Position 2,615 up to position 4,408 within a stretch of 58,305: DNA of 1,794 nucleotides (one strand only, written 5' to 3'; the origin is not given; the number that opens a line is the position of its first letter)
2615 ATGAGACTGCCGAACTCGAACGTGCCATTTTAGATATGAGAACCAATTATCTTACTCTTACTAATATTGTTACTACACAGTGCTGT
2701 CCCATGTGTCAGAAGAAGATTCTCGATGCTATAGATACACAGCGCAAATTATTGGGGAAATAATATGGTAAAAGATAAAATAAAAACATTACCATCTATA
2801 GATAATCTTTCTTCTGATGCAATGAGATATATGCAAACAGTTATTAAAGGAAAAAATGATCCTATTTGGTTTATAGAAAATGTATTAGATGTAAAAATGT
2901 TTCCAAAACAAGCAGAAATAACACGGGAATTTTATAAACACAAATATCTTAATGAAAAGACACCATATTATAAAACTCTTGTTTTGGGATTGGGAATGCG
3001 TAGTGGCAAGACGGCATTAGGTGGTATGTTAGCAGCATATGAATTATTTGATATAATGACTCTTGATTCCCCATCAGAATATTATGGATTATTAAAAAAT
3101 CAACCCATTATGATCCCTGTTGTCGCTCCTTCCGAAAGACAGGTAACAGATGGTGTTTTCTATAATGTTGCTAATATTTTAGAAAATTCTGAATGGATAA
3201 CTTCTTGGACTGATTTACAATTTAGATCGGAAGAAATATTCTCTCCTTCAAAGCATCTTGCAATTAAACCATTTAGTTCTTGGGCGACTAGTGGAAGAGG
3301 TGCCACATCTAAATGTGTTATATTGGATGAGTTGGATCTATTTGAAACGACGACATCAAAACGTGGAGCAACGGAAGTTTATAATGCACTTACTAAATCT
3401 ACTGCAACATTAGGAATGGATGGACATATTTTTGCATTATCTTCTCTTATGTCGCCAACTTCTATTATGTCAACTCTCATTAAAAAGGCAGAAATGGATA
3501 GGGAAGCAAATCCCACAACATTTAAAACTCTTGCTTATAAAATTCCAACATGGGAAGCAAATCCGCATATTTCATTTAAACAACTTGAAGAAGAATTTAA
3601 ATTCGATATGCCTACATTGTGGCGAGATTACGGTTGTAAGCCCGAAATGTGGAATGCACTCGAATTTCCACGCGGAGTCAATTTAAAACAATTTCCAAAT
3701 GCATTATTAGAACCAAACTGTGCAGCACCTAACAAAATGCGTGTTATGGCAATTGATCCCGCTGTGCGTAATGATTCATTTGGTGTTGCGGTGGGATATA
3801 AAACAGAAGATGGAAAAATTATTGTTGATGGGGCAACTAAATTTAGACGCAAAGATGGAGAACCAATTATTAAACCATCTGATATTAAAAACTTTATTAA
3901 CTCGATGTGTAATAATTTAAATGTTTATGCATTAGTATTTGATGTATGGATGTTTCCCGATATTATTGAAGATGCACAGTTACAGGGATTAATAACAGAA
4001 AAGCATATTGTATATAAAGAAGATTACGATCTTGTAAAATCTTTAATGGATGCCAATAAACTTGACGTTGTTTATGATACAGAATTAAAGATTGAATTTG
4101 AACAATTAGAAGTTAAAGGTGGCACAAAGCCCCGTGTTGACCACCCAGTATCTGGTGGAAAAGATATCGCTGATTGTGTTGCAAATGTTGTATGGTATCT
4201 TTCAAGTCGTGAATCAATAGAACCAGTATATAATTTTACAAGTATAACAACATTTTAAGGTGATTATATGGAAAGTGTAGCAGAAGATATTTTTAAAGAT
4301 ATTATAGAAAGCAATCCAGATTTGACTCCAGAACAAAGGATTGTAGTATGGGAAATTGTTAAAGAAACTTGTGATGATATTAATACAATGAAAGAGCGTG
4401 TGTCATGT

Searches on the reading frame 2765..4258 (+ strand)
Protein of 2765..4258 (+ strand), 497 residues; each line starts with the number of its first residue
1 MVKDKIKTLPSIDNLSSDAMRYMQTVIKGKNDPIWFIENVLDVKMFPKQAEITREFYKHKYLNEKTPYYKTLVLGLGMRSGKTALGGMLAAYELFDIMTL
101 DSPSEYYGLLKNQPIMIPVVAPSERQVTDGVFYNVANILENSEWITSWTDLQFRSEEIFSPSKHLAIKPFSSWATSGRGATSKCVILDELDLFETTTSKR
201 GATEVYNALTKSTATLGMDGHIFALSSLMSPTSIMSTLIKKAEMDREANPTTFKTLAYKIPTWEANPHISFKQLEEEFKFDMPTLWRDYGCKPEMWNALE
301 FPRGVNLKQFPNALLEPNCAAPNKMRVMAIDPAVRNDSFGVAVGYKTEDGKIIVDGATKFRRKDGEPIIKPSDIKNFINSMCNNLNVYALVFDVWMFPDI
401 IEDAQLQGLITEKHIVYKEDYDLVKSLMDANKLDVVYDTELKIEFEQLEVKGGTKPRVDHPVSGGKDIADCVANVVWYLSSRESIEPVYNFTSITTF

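Call 35: search_dna_similar(query=window:2765-4258:+, collection=phages, mode=protein, max_rows=12)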
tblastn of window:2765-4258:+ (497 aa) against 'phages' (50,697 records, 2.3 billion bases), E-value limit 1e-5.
Records with a match: 69; places in all: 69; records where one place covers at least 80% of the query: 15.
Best place of each record, by identity: <60% 69.
By first word of the organism name: Streptomyces 20; Pseudomonas 14; Microcystis 8; Rhizobium 5; Xanthomonas 4; Erwinia 4; Vibrio 2; Synechococcus 2; Gordonia 2; Rhodococcus 2; and 6 more.
By host as written in the record: - 9; Pseudomonas putida KT2440 and Paw85 9; Streptomyces griseus ATCC 10137 7; Streptomyces viridochromogenes DSM40736 5; Streptomyces griseofuscus ATCC 23916 4; Microcystis aeruginosa FACHB524 4; Xanthomonas hortorum pv. vitians CFBP8640 3; Vibrio coralliilyticus RE98 2; and 18 more.
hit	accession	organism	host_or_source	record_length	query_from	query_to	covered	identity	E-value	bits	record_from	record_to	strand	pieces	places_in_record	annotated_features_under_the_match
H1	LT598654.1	Phage NCTB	surface water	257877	47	435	78%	25.2%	7e-17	90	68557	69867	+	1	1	Phage protein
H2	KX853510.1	Virus Rctr197k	enrichment culture DAMO/AAA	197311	2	421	85%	23.0%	2e-18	95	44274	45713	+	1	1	similar to similar to terminase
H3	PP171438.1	Streptomyces phage Ankus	soil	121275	72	477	82%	23.6%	5e-10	68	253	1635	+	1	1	record has no annotation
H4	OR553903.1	Streptomyces phage Phredrick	Streptomyces griseus ATCC 10137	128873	72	477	82%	23.4%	2e-11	73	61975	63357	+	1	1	88: terminase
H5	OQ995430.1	Streptomyces phage Kenrey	Streptomyces griseus ATCC 10137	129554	72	477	82%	23.4%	2e-11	73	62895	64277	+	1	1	90: terminase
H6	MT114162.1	Streptomyces phage Moab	Streptomyces griseofuscus ATCC 23916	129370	72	477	82%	23.2%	4e-10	69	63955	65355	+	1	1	88: terminase large subunit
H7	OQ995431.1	Streptomyces phage Patelgo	Streptomyces mirabilis NRRL B-2400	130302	72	477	82%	23.2%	4e-10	69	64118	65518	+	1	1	88: terminase large subunit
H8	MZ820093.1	Streptomyces phage Forrest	Streptomyces viridochromogenes DSM40736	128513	72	477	82%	23.2%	2e-8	63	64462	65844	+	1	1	92: terminase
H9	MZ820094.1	Streptomyces phage Jada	Streptomyces viridochromogenes DSM40736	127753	72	477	82%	23.2%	2e-8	63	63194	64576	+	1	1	89: terminase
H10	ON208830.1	Streptomyces phage Emma1919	Streptomyces griseus ATCC 10137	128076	72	477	82%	23.2%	2e-8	63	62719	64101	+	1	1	90: terminase large subunit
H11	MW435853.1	Streptomyces phage MeganTheeKilla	Streptomyces viridochromogenes DSM40736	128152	72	477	82%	23.2%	2e-8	63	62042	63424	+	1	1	87: terminase large subunit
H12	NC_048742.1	Streptomyces phage Gilson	Streptomyces griseofuscus ATCC 23916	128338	72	477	82%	23.2%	2e-8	63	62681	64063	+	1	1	89: terminase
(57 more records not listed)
